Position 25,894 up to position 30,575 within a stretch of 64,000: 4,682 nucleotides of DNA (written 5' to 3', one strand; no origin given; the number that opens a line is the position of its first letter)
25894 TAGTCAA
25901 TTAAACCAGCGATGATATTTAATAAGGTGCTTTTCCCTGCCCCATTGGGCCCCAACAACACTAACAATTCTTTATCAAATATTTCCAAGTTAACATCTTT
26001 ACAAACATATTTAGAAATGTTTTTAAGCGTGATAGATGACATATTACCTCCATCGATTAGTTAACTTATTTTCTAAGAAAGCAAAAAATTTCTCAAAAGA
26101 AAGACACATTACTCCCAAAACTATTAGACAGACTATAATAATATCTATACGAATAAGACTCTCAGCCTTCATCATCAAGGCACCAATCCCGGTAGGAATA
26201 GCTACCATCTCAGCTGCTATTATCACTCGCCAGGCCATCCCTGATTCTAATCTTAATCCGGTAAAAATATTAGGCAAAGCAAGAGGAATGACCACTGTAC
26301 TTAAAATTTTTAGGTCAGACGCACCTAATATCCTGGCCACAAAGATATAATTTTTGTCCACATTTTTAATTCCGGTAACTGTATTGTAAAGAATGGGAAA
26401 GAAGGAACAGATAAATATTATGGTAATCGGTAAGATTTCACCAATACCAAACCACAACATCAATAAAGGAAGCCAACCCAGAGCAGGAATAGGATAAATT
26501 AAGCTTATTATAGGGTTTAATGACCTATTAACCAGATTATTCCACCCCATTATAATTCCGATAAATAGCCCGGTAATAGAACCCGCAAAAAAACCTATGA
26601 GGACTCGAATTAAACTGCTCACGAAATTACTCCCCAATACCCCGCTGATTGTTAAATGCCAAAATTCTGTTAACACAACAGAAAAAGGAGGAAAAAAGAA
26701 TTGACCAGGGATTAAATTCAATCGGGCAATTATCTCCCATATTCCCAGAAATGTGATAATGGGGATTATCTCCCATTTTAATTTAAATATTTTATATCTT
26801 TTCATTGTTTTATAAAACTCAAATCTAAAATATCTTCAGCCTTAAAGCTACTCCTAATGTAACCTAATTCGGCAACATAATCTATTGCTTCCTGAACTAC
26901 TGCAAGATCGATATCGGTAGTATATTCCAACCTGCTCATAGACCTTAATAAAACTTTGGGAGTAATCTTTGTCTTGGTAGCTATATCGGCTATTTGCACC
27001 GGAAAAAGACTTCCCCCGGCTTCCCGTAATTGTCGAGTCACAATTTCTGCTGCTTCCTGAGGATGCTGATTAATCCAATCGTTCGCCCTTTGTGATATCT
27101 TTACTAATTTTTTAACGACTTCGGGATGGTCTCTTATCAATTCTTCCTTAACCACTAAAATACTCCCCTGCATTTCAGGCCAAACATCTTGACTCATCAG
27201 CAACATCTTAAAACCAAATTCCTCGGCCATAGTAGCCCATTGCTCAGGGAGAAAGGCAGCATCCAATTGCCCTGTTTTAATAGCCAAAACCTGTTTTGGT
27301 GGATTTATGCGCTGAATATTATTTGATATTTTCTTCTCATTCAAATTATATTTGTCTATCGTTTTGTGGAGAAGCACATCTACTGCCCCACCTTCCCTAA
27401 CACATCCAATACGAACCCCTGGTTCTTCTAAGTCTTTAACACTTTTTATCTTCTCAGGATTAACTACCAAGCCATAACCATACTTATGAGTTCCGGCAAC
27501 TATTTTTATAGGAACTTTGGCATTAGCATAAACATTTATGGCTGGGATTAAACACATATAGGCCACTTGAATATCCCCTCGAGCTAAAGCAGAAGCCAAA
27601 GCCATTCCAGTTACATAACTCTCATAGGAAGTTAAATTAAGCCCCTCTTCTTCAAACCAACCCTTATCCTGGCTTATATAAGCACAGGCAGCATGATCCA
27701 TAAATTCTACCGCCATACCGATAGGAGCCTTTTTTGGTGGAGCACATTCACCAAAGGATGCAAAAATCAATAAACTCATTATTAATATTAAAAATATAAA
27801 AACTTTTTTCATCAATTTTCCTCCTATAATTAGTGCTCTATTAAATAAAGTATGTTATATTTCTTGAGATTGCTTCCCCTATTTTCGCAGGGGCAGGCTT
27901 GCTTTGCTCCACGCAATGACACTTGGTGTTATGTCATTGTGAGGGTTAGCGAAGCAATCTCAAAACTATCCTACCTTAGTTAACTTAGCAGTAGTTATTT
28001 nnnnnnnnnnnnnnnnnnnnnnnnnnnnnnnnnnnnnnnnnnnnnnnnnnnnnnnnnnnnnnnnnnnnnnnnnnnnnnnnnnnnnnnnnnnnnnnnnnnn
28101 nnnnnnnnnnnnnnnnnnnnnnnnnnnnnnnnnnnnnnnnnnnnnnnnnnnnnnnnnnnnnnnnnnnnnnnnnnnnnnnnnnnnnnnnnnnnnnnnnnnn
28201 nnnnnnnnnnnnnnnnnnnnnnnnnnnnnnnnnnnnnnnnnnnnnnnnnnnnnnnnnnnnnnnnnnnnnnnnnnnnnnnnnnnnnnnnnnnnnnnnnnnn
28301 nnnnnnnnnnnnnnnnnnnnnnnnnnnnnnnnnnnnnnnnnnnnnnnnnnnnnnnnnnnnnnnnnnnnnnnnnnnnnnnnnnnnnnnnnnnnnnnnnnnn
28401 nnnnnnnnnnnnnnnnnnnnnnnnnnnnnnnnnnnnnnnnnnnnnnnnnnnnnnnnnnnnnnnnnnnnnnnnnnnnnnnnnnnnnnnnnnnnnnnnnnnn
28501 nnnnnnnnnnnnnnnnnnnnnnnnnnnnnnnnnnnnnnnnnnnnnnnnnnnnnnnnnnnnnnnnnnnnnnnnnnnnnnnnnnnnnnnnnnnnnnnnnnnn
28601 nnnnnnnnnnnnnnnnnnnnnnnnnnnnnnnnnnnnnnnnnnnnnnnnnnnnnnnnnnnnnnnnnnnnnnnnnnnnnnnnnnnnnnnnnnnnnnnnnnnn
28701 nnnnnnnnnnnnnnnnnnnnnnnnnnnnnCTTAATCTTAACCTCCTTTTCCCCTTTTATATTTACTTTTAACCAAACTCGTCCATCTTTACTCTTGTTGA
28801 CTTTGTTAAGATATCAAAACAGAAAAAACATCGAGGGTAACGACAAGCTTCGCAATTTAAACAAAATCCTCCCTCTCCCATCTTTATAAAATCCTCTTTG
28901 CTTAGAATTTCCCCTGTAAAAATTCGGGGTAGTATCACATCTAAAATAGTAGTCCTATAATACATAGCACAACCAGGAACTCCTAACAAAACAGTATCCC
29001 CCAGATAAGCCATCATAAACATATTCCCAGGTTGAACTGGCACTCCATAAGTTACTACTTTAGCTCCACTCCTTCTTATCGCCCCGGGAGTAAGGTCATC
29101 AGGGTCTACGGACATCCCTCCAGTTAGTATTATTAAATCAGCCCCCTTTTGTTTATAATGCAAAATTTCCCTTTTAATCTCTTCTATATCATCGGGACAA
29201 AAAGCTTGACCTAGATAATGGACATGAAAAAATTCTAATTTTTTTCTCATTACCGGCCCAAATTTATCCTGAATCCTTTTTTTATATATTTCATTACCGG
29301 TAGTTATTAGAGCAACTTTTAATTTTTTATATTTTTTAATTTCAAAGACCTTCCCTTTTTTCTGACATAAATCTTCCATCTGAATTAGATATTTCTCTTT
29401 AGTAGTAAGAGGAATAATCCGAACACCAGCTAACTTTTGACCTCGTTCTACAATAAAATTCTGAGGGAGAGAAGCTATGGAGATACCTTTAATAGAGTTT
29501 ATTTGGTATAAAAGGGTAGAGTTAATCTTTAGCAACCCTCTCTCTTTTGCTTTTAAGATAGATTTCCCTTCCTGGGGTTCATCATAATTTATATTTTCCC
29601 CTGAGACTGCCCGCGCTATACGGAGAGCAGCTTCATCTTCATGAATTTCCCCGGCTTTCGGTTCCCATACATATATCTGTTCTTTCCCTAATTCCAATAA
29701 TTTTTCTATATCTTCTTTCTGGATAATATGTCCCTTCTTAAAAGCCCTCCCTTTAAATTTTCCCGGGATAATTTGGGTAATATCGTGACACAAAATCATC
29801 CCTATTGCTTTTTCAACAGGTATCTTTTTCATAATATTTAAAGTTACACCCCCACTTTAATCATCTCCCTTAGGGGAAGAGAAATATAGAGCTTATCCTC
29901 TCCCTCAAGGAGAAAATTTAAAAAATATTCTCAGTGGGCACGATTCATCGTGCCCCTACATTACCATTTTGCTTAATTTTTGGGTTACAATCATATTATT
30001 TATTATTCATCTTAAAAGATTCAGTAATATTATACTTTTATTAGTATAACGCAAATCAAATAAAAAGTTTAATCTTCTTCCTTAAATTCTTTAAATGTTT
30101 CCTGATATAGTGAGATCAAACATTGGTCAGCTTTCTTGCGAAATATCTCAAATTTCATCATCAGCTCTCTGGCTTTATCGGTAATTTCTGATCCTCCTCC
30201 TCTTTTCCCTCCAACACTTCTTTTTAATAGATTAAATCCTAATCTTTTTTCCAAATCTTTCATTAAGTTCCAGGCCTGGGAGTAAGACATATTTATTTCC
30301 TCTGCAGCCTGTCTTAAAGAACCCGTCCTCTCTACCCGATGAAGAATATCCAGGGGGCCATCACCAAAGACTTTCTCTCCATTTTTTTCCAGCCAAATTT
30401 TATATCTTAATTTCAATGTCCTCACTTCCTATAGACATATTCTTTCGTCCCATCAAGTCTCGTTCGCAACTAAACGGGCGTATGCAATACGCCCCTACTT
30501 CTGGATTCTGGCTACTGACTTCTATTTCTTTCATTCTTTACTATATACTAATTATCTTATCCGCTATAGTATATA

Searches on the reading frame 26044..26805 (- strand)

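Call 6: search_protein_families(library=ncbifam, proteins=[window:26044-26805:-], max_evalue=0.00001)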
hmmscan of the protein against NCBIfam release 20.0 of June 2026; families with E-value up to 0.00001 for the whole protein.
window:26044-26805:- (253 aa): 8 families
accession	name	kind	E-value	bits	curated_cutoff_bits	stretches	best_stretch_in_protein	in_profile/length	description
NF040733.1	ABC_perm_U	equivalog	7.5e-46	156.6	295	1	10-253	9-249/251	ABC transporter permease subunit SaoP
NF007545.0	PRK10160.1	equivalog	2.6e-42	145.1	342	1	13-250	28-269/275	taurine ABC transporter permease TauC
TIGR01183.1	ntrB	equivalog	3e-37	128.3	209.05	1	56-244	14-202/202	nitrate ABC transporter permease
NF008470.0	PRK11365.1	equivalog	4.7e-37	127.8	347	1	14-252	17-252/263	aliphatic sulfonate ABC transporter permease SsuC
NF008196.0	PRK10952.1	equivalog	3.7e-14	52.3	439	1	54-232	137-314/356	glycine betaine/L-proline ABC transporter permease ProW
TIGR03416.1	ABC_choXWV_perm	equivalog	2.7e-11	43.5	363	1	59-221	86-247/267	choline ABC transporter permease subunit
TIGR02141.1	modB_ABC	equivalog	1.1e-06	28.5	182.6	1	134-186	90-143/208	molybdate ABC transporter permease subunit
NF045473.1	Opp1C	equivalog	3.5e-06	26.6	350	1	60-195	74-201/267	nickel/cobalt ABC transporter permease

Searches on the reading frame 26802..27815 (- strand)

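Call 6: search_protein_families(library=ncbifam, proteins=[window:26802-27815:-], max_evalue=0.00001)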
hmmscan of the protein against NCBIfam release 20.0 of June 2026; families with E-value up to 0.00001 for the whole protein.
window:26802-27815:- (337 aa): 4 families
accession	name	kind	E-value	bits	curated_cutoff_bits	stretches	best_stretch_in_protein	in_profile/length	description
TIGR01728.1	SsuA_fam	subfamily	1.6e-39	135.8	163.5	1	41-336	10-290/290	aliphatic sulfonate ABC transporter substrate-binding protein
NF040735.1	SBP_SaoX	equivalog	9.3e-24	84.1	300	1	40-261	13-231/330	ABC transporter substrate-binding subunit SaoX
NF008553.0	PRK11480.1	equivalog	3.1e-09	36.5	490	1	33-246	24-233/320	taurine ABC transporter substrate-binding protein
TIGR01729.1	taurine_ABC_bnd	equivalog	3.4e-08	33.3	304.25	1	45-245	12-210/300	taurine ABC transporter substrate-binding protein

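Call 67: search_protein_families(library=ncbifam, proteins=[window:26802-27815:-], max_evalue=1e-10)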
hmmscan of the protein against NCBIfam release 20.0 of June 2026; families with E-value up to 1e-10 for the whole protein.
window:26802-27815:- (337 aa): 2 families
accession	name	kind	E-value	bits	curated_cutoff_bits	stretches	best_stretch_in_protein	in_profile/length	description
TIGR01728.1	SsuA_fam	subfamily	1.6e-39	135.8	163.5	1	41-336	10-290/290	aliphatic sulfonate ABC transporter substrate-binding protein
NF040735.1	SBP_SaoX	equivalog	9.3e-24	84.1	300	1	40-261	13-231/330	ABC transporter substrate-binding subunit SaoX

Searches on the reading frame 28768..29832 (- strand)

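Call 6: search_protein_families(library=ncbifam, proteins=[window:28768-29832:-], max_evalue=0.00001)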
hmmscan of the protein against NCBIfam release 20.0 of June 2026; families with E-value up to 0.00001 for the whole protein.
window:28768-29832:- (354 aa): 7 families
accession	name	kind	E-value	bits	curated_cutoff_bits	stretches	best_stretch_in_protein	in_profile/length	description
TIGR00177.1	molyb_syn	domain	3.9e-19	69.1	85.35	1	170-295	1-141/148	molybdenum cofactor synthesis domain-containing protein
NF011068.0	PRK14498.1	equivalog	4.2e-13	48.2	534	1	162-288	178-309/647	molybdopterin biosynthesis protein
NF011067.0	PRK14497.1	equivalog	4.2e-12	45.4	536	1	163-290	172-304/546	putative molybdopterin biosynthesis protein MoeA/unknown domain fusion protein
NF002947.1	PRK03604.1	equivalog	3e-11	43.1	285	1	153-258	126-233/301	bifunctional molybdenum cofactor biosynthesis protein MoaC/MoaB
NF007960.1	PRK10680.1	equivalog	3.6e-10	39.2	440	1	164-296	167-304/401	molybdopterin molybdotransferase MoeA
NF001813.0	PRK00549.1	equivalog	5.4e-07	29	379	1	174-251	4-80/414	competence/damage-inducible protein A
TIGR00200.1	cinA_nterm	subfamily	2.7e-06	26.3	243.15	1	171-252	2-82/414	CinA family nicotinamide mononucleotide deamidase-related protein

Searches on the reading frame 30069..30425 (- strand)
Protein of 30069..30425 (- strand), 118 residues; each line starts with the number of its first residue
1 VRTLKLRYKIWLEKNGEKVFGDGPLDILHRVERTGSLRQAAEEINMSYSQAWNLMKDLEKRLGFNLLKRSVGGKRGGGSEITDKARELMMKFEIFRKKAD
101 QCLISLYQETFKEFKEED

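Call 6: search_protein_families(library=ncbifam, proteins=[window:30069-30425:-], max_evalue=0.00001)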
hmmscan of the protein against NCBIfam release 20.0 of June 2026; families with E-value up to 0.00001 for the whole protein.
window:30069-30425:- (118 aa): 3 families
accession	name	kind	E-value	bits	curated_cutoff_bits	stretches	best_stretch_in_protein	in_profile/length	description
TIGR00637.1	ModE_repress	subfamily_domain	6.2e-18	64.7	98.5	1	22-108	4-90/100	ModE molybdate transport repressor domain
NF007957.0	PRK10676.1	equivalog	4.3e-12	45.7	369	1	17-98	13-95/263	molybdenum-dependent transcriptional regulator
NF045990.1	TransRegCbbRRhodb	equivalog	6.7e-06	25.4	450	1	27-103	13-86/304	LysR family regulator CbbR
